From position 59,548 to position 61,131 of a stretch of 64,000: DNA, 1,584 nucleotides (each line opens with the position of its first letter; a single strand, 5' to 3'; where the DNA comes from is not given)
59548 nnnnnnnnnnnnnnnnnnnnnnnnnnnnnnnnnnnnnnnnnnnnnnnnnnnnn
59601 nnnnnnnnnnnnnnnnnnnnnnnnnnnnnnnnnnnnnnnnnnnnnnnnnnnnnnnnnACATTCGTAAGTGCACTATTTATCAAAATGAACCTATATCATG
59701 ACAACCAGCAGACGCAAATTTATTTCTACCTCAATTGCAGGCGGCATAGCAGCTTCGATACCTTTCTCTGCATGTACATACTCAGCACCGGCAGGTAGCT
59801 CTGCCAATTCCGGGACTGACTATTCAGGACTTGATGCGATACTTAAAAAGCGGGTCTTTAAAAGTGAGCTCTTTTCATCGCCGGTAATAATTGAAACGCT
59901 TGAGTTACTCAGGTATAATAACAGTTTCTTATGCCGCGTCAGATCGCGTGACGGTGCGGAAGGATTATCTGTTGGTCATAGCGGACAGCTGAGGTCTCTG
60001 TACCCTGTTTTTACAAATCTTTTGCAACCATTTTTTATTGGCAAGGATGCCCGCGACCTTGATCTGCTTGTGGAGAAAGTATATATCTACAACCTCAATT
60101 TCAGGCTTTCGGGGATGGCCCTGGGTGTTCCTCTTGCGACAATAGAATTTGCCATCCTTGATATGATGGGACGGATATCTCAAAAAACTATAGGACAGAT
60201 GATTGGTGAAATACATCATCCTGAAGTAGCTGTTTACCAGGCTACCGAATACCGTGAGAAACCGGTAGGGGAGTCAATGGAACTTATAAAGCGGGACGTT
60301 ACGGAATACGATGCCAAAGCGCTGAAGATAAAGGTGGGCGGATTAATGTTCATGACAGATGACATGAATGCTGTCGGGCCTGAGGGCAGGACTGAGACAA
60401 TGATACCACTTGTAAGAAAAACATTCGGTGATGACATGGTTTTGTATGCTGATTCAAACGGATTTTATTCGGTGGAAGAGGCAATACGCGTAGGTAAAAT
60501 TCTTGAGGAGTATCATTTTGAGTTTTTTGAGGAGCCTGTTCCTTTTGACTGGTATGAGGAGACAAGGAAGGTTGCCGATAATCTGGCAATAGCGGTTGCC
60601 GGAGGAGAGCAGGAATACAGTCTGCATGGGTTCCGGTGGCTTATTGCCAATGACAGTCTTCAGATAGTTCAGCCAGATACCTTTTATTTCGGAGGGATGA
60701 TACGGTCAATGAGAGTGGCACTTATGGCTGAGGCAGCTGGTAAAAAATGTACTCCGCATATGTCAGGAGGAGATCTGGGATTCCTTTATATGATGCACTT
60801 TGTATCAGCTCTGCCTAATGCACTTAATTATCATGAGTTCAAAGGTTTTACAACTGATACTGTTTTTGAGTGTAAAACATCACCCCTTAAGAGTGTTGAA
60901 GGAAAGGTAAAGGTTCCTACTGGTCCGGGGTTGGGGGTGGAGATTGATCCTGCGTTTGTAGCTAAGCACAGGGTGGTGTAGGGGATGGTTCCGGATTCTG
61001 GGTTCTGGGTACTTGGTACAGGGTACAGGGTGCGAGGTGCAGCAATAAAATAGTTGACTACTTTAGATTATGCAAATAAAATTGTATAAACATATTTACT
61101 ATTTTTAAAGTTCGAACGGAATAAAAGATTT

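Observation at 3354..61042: Dispersed family of degenerate 7-nt-period arrays, mostly butted against CDS ends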

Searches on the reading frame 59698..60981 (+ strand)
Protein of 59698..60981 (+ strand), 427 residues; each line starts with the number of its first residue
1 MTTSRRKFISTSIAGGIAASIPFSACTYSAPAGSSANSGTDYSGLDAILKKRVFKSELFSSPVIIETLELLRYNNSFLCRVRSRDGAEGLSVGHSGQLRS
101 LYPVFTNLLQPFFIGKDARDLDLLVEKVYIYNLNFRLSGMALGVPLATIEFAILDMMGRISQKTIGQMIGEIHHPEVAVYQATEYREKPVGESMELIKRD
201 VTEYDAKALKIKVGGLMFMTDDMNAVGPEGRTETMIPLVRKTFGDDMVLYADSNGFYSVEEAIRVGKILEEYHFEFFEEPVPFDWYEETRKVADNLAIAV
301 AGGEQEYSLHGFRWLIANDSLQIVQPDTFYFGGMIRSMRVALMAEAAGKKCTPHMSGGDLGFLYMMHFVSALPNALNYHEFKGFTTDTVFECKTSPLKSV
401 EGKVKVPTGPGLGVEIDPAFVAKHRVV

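Call 7: search_protein_families(library=ncbifam, proteins=[window:59698-60981:+])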
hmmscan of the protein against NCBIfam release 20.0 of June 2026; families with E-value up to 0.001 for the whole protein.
window:59698-60981:+ (427 aa): 12 families
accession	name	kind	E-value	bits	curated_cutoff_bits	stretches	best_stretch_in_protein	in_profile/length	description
NF040866.1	AraD_Arch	equivalog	1.6e-36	126.1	650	1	106-426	65-371/372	arabinonate dehydratase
NF040790.2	glucon_galact_dh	equivalog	9.2e-32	110.3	750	1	107-426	56-371/390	bifunctional D-gluconate/D-galactonate dehydratase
NF010624.0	PRK14017.1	equivalog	2.2e-29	102.7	311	1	106-423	46-359/382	galactonate dehydratase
NF047820.1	TalGalacDh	equivalog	6.7e-29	100.9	500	1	77-416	39-356/371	L-talarate/galactarate dehydratase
NF011968.0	PRK15440.1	equivalog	1.7e-24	86.5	393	1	77-419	60-386/395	L-rhamnonate dehydratase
NF043051.1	ManoateDhtManD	equivalog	8.3e-18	64.4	550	1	234-424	193-383/403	D-mannonate dehydratase ManD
NF011654.0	PRK15072.1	subfamily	1.3e-17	63.7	430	1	234-424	194-384/404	D-galactonate dehydratase family protein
TIGR02534.1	mucon_cyclo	subfamily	7.1e-15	54.9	334.95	1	147-423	101-364/368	muconate/chloromuconate family cycloisomerase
NF043002.1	HProlDhtase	equivalog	1.9e-10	40.1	500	1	109-415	72-353/366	cis-3-hydroxy-L-proline dehydratase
TIGR03247.1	glucar-dehydr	equivalog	3.5e-07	29.3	828.7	1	238-423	218-404/441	glucarate dehydratase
TIGR01928.1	menC_lowGC_arch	equivalog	3.8e-06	26.2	200.65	1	231-344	160-271/325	o-succinylbenzoate synthase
TIGR01927.1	menC_gam_Gplu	equivalog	0.00077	18.8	130.55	0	191-321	110-230/307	o-succinylbenzoate synthase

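Call 56: find_related_loci(query=window:59698-60981:+, collection=metagenome_contigs, flank=10000)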
Query window:59698-60981:+ (427 aa) in metagenome_contigs; peptide patterns used: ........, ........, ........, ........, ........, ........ (x = any residue, [..] = any of these).
600 stretches matched a pattern (row limit reached: there are more); 496 encode a relative of the query (tblastn E <= 1e-3); the best 80 are kept; 80 distinct loci.
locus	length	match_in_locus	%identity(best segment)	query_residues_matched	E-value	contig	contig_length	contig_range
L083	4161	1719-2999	93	1-427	0e+0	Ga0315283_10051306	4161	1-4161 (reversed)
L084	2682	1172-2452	87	1-427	0e+0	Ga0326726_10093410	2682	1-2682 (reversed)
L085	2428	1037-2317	88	1-427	0e+0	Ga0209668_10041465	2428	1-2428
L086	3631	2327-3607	81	1-427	0e+0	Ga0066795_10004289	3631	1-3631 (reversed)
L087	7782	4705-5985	81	1-427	0e+0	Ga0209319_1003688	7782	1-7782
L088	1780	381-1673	80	1-427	0e+0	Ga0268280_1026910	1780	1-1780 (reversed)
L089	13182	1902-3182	81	1-427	0e+0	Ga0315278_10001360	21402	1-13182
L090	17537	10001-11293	80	1-427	0e+0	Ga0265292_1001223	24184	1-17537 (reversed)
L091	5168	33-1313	81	1-427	0e+0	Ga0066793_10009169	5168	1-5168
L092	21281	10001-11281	79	1-427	0e+0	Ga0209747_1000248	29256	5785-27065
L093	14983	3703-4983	82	1-427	0e+0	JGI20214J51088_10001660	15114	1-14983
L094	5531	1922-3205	79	1-427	0e+0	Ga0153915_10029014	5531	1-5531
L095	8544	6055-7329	80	1-427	0e+0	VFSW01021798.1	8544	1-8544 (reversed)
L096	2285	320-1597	78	1-427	0e+0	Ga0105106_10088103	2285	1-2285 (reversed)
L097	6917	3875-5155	78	1-427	0e+0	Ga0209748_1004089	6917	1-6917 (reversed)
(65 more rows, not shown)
